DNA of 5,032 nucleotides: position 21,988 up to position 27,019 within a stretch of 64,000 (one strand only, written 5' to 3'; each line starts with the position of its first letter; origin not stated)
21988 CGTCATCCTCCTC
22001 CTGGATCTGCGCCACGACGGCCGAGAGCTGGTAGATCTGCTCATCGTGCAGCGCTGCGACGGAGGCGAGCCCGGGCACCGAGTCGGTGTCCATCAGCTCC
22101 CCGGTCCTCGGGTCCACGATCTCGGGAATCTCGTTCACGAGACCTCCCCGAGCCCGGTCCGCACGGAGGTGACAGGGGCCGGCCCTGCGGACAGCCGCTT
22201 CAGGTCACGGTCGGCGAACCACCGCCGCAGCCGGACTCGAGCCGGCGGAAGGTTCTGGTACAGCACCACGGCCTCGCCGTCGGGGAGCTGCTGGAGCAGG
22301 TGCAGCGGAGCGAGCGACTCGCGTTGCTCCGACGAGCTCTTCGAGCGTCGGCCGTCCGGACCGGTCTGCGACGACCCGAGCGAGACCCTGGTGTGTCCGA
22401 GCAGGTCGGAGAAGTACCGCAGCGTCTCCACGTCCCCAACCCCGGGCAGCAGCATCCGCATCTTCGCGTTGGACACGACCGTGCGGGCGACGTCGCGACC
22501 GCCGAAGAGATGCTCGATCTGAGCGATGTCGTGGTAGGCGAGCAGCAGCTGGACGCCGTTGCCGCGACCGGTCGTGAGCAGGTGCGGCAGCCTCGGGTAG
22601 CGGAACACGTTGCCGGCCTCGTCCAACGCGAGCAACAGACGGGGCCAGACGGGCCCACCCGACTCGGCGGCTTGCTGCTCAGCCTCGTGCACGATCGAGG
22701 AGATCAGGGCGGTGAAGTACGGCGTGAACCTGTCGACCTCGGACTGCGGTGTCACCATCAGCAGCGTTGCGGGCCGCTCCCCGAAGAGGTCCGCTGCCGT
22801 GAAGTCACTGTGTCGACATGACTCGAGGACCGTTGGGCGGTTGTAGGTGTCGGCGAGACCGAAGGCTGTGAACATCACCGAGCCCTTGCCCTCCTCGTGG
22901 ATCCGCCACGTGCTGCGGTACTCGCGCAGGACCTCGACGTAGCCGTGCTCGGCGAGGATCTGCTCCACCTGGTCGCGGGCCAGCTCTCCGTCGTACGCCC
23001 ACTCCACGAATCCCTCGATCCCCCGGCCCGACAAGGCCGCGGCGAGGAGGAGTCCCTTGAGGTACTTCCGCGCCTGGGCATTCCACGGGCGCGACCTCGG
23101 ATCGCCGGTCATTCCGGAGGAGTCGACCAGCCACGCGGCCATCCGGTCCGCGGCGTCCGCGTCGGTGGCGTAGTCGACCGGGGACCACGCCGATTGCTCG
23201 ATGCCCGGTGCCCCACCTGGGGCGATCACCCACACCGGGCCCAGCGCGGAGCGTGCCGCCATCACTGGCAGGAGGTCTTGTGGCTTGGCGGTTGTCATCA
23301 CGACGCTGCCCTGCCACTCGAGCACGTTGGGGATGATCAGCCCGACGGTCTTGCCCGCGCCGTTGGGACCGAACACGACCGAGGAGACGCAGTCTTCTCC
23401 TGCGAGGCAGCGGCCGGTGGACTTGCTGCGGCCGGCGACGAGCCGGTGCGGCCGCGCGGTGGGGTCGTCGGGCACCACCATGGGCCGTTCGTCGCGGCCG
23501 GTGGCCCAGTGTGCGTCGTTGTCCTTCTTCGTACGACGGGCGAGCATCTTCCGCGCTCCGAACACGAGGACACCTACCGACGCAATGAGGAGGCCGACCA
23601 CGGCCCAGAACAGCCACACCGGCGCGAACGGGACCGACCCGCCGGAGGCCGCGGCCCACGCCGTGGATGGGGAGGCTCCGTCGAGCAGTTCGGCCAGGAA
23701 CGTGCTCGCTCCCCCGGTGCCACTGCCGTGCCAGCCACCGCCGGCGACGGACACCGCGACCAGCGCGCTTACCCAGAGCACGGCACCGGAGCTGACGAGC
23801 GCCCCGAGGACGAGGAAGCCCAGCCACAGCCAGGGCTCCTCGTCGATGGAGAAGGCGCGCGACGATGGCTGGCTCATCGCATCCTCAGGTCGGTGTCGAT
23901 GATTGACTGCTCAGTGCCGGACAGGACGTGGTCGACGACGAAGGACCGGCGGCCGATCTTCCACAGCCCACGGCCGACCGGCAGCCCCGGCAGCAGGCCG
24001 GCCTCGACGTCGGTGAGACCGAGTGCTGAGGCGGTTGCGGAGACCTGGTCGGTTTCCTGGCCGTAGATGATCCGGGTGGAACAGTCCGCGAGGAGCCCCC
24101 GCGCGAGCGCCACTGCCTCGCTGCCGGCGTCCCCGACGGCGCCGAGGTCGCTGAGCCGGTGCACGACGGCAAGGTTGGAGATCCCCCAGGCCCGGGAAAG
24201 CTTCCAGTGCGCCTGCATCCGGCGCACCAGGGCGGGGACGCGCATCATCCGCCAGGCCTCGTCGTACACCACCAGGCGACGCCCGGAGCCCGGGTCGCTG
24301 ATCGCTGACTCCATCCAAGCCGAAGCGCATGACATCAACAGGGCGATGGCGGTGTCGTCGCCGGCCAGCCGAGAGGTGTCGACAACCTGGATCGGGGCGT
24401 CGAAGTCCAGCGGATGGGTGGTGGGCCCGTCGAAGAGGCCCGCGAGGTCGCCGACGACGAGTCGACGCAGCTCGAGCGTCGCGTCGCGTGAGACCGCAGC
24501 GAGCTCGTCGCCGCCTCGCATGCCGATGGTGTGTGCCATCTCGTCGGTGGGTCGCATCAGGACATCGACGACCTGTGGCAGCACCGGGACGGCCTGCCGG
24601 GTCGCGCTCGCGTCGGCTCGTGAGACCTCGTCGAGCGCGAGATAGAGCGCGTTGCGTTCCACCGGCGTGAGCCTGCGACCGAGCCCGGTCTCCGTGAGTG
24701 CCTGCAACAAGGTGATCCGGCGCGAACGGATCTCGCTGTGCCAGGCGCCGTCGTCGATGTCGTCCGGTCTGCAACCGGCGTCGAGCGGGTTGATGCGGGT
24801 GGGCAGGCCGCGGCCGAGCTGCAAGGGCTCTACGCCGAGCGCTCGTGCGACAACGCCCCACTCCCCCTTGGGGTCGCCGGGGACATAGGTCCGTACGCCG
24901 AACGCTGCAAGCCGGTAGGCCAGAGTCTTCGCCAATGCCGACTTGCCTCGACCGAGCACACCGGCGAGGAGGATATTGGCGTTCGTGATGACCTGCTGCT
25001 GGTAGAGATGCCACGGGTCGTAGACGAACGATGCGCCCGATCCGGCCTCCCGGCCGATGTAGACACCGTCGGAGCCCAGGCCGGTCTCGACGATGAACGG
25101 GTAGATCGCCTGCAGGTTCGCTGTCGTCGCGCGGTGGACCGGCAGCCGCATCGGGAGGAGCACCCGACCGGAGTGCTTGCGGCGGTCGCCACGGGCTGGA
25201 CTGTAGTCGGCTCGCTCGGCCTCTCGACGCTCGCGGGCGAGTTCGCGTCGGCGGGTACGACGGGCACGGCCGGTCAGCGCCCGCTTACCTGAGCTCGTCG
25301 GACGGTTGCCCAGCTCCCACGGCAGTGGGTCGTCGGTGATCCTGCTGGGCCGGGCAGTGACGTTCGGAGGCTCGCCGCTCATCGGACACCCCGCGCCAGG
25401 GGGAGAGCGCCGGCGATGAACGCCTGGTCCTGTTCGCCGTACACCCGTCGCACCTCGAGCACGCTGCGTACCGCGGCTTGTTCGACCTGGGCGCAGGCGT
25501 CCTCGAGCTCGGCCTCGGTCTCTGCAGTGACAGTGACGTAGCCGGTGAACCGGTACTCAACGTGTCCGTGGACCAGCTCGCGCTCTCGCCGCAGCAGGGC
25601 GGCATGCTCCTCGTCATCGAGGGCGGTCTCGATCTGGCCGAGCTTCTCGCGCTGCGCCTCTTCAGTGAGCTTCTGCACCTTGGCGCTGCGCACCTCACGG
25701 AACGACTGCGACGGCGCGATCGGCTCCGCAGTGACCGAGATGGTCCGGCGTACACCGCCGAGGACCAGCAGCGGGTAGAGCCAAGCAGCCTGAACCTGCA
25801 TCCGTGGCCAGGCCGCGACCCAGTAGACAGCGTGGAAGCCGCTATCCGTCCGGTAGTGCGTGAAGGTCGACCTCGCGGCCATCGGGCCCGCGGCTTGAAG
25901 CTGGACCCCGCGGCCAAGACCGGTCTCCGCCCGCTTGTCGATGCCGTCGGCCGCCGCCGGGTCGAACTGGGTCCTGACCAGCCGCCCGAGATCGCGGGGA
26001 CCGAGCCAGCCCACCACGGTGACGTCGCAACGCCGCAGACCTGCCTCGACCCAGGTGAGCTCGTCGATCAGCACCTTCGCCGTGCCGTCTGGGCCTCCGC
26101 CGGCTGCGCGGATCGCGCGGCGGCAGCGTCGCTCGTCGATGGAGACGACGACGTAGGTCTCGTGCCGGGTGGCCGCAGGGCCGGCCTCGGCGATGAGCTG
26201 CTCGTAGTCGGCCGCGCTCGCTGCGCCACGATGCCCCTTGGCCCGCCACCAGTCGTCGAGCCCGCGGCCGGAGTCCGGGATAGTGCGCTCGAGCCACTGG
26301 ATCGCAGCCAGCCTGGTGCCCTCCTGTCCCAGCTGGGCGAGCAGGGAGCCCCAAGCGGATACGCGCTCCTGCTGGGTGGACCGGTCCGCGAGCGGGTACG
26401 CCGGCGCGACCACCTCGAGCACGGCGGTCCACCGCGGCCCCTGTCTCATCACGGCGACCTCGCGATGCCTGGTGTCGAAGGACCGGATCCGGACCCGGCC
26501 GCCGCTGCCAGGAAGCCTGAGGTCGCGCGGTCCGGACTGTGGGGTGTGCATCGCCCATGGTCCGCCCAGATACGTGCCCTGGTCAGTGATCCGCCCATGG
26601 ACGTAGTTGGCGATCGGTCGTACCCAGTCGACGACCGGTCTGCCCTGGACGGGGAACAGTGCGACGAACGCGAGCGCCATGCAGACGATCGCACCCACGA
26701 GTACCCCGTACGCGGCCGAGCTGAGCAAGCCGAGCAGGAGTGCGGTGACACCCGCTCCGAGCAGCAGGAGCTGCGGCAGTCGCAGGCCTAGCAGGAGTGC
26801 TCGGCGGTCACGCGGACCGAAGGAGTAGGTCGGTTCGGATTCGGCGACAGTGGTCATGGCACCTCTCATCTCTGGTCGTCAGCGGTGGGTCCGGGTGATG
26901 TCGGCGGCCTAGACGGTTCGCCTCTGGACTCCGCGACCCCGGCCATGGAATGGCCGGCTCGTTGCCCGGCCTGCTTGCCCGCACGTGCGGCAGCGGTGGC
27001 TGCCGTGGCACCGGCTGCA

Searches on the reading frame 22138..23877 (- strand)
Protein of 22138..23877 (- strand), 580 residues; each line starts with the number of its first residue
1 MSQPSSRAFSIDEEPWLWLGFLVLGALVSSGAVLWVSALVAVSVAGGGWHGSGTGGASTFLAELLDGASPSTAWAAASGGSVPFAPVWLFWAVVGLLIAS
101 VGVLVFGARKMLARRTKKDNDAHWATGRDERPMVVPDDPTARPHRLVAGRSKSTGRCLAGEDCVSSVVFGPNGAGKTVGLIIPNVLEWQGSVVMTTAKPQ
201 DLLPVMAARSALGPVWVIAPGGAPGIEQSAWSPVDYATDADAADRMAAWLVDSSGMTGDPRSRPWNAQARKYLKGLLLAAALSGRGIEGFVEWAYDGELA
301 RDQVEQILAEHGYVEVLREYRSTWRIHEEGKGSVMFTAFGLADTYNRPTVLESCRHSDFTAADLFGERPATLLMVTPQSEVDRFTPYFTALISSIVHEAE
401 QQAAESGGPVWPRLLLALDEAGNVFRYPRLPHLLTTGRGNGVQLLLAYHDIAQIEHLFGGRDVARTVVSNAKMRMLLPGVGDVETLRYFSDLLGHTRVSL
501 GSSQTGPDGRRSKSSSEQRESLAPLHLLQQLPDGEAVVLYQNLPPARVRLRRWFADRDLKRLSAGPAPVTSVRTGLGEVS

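Call 47: search_protein_families(library=pfam, proteins=[window:22138-23877:-], max_evalue=0.001)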
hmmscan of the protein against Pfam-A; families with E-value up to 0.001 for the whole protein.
window:22138-23877:- (580 aa): 3 families
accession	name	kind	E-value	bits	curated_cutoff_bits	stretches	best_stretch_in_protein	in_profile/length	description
PF02534.20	T4SS-DNA_transf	-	5.9e-33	114.9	20.1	1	121-567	7-459/468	Type IV secretory system Conjugative DNA transfer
PF12696.13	TraG-D_C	-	1.9e-22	79.9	22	1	413-532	1-125/126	TraM recognition site of TraD and TraG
PF10412.15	TrwB_AAD_bind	-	1.6e-14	54.1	20.5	1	389-550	221-386/387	Type IV secretion-system coupling protein DNA-binding domain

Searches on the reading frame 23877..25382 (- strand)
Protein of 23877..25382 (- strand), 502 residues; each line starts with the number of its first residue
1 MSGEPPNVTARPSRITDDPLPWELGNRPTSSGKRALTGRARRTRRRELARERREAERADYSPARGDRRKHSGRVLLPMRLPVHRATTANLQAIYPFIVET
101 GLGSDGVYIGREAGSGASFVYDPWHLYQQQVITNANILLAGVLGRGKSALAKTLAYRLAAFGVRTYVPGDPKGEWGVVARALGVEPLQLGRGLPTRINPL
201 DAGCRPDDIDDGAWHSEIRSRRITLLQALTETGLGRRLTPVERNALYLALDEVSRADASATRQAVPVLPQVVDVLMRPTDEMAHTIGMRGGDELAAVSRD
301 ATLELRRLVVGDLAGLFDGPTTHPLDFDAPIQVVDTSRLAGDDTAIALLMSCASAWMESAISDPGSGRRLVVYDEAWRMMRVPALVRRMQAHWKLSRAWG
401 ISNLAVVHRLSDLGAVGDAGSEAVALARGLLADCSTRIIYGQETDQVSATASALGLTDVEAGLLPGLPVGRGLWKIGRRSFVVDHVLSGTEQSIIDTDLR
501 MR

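Call 47: search_protein_families(library=pfam, proteins=[window:23877-25382:-], max_evalue=0.001)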
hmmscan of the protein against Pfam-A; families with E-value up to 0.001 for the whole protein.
window:23877-25382:- (502 aa): 1 family
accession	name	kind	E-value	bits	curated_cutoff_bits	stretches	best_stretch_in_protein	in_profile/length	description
PF12846.13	AAA_10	-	0.00078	19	27.5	0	131-180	18-66/362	AAA-like domain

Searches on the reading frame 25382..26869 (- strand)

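Call 47: search_protein_families(library=pfam, proteins=[window:25382-26869:-], max_evalue=0.001)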
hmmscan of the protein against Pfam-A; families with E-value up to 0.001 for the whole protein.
window:25382-26869:- (496 aa): 1 family
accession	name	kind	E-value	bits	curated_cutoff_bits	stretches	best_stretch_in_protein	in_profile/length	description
PF11203.13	EccE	-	3.4e-07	31.1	23.7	1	232-351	1-97/97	Putative type VII ESX secretion system translocon, EccE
